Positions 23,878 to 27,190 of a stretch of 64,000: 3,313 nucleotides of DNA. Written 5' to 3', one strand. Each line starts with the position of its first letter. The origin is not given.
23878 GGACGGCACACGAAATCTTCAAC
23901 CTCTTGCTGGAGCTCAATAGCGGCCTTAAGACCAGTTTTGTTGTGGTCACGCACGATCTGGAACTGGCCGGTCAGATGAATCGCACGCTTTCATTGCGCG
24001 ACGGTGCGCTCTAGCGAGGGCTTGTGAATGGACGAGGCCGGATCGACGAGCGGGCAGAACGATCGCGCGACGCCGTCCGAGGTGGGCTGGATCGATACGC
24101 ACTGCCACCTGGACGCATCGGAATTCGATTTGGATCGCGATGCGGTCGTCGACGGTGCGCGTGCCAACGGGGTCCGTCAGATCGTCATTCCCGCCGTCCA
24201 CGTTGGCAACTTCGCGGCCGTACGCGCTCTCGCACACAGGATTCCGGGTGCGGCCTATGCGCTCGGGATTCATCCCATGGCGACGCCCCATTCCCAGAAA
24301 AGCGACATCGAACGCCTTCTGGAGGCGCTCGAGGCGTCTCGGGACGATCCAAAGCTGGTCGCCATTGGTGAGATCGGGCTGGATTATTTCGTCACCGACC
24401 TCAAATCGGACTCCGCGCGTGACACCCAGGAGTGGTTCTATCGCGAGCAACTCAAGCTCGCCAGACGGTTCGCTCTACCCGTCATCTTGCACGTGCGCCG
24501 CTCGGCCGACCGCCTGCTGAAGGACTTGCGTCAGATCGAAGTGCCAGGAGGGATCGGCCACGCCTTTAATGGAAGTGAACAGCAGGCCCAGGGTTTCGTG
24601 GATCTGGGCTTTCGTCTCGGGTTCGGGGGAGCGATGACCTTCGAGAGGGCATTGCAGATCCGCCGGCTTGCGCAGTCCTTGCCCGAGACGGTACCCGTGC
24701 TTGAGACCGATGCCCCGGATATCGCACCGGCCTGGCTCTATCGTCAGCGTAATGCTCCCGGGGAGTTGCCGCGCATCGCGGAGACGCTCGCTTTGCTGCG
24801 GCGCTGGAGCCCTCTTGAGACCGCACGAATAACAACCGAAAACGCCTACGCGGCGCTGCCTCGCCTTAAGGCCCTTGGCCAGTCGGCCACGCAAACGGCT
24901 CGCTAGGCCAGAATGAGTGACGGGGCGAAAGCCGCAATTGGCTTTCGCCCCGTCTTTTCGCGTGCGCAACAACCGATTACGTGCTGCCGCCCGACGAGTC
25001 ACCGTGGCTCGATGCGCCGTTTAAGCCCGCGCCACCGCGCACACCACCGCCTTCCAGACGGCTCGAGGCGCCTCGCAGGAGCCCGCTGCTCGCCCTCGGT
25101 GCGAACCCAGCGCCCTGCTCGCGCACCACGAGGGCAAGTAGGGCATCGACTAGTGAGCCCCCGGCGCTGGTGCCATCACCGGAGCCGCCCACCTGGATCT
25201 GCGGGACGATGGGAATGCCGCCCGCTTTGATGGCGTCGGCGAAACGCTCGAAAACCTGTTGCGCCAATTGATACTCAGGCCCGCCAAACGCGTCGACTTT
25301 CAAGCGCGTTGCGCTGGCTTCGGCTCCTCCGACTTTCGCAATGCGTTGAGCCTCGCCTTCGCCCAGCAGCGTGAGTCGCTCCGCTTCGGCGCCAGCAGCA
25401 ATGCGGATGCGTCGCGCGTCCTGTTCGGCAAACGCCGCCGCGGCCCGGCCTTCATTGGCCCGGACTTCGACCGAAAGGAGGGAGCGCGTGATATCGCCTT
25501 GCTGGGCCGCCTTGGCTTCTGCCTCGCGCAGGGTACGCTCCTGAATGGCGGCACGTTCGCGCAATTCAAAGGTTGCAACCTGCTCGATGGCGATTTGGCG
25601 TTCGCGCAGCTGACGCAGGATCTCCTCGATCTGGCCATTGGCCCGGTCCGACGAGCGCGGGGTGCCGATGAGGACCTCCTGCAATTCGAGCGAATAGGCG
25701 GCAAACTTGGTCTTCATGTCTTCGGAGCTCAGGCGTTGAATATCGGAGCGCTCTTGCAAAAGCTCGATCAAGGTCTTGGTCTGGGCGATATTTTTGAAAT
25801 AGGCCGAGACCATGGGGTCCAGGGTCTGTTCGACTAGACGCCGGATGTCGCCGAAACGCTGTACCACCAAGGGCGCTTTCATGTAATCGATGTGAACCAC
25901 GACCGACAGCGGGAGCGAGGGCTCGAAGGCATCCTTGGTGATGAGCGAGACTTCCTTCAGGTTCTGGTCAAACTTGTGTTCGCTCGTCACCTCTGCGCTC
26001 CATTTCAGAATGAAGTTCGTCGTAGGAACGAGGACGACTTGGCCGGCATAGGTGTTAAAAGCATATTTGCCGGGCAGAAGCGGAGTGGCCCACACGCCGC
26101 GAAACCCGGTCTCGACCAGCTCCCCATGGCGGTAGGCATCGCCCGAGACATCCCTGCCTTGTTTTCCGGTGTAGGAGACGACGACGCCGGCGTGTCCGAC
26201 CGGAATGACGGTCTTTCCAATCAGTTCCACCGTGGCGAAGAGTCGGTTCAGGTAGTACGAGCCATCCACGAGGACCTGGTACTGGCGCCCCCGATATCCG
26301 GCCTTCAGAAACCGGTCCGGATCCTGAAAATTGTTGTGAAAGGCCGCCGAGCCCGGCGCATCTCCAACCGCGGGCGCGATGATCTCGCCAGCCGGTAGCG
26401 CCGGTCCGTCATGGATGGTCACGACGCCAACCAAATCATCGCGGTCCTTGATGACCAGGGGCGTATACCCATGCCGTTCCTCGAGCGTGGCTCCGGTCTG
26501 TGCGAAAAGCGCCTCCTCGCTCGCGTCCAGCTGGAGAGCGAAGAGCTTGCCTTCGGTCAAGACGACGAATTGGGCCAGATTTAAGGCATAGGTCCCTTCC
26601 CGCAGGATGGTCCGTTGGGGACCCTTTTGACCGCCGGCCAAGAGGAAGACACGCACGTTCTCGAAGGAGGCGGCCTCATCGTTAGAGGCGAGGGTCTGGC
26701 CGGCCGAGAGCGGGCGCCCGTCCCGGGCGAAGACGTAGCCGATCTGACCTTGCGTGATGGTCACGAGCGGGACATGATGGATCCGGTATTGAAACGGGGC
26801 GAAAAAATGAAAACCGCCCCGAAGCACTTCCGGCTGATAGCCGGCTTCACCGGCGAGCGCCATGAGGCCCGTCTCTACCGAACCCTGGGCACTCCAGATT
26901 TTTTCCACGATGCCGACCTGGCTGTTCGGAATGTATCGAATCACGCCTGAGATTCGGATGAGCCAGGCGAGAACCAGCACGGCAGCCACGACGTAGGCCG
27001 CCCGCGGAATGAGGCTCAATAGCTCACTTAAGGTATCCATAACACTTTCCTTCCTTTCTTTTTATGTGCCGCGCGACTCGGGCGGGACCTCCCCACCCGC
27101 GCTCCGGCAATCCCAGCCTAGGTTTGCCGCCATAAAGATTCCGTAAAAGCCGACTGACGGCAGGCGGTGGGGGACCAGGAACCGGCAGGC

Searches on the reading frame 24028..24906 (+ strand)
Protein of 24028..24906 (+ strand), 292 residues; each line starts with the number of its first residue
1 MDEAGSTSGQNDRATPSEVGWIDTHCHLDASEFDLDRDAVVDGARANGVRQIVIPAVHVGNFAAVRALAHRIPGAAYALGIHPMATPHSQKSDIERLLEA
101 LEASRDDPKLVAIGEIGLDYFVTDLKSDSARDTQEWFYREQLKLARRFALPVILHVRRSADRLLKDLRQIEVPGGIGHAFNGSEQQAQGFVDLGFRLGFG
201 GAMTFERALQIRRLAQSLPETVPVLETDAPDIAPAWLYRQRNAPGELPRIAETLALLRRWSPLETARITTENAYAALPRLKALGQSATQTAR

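Call 55: search_protein_families(library=pfam, proteins=[window:24028-24906:+], max_evalue=0.00001)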
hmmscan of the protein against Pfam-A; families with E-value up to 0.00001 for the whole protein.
window:24028-24906:+ (292 aa): 1 family
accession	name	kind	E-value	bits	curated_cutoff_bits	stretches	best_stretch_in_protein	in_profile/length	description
PF01026.27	TatD_DNase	-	8e-60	202.8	27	1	22-275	1-250/253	TatD related DNase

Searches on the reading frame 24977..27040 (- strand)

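Call 55: search_protein_families(library=pfam, proteins=[window:24977-27040:-], max_evalue=0.00001)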
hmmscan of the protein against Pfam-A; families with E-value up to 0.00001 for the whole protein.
window:24977-27040:- (687 aa): 1 family
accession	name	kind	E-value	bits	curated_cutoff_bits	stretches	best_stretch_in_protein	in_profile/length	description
PF01145.31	Band_7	-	2.3e-18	67.3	23.6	1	278-487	2-171/176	SPFH domain / Band 7 family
